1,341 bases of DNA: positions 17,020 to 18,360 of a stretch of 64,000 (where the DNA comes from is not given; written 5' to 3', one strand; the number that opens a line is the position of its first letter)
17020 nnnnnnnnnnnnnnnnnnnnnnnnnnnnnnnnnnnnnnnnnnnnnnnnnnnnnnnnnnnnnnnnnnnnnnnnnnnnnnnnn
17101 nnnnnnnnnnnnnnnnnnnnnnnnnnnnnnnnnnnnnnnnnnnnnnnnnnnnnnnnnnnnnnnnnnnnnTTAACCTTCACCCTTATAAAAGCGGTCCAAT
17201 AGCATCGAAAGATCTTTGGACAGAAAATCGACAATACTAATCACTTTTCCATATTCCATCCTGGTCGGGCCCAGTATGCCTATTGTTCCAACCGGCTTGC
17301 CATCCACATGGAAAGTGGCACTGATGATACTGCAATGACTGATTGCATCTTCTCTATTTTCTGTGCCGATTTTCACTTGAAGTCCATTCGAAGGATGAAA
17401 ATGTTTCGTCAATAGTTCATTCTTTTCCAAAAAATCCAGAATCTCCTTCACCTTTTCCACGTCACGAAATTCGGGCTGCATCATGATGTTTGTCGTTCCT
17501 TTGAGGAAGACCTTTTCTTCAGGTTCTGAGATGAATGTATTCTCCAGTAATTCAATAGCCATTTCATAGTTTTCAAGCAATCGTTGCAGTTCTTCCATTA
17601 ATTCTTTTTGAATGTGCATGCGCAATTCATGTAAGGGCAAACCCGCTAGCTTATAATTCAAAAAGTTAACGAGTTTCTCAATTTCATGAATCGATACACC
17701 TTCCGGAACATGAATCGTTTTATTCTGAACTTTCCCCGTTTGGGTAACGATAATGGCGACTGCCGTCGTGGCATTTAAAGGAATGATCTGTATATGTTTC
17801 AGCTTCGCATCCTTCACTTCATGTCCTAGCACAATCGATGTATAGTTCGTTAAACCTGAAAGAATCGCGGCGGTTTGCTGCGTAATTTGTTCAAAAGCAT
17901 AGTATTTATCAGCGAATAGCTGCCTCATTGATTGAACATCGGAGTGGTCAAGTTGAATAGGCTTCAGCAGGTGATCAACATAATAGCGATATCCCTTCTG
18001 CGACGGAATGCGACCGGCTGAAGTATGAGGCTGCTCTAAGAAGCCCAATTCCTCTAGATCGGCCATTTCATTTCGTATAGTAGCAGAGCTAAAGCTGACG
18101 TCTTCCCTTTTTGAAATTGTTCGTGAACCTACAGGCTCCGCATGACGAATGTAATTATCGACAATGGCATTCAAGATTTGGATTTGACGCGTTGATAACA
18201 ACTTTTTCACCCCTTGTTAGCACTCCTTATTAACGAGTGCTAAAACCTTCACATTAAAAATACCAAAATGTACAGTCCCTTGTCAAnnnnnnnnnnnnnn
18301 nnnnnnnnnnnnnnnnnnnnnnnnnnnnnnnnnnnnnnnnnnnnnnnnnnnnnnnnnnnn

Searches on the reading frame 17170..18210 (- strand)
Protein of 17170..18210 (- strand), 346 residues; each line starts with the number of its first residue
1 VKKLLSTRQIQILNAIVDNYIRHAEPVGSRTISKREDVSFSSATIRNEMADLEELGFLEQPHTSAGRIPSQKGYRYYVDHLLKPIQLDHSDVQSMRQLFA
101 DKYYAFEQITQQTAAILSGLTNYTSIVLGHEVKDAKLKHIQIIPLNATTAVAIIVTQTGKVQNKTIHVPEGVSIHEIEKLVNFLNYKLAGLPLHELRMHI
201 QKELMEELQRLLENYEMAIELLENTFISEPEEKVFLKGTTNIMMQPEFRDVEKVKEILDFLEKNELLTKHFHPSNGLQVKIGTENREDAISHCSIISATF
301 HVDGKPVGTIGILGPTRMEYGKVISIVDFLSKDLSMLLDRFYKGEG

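Call 3: search_protein_families(library=pfam, proteins=[window:17170-18210:-])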
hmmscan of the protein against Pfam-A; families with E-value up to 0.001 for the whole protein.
window:17170-18210:- (346 aa): 2 families
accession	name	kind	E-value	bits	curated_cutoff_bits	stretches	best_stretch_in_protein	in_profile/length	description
PF01628.27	HrcA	-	5.7e-68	229.5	22.2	1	107-324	1-215/215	HrcA protein C terminal domain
PF03444.21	HrcA_DNA-bdg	-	3.3e-05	23.9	21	1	5-75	2-71/79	Winged helix-turn-helix transcription repressor, HrcA DNA-binding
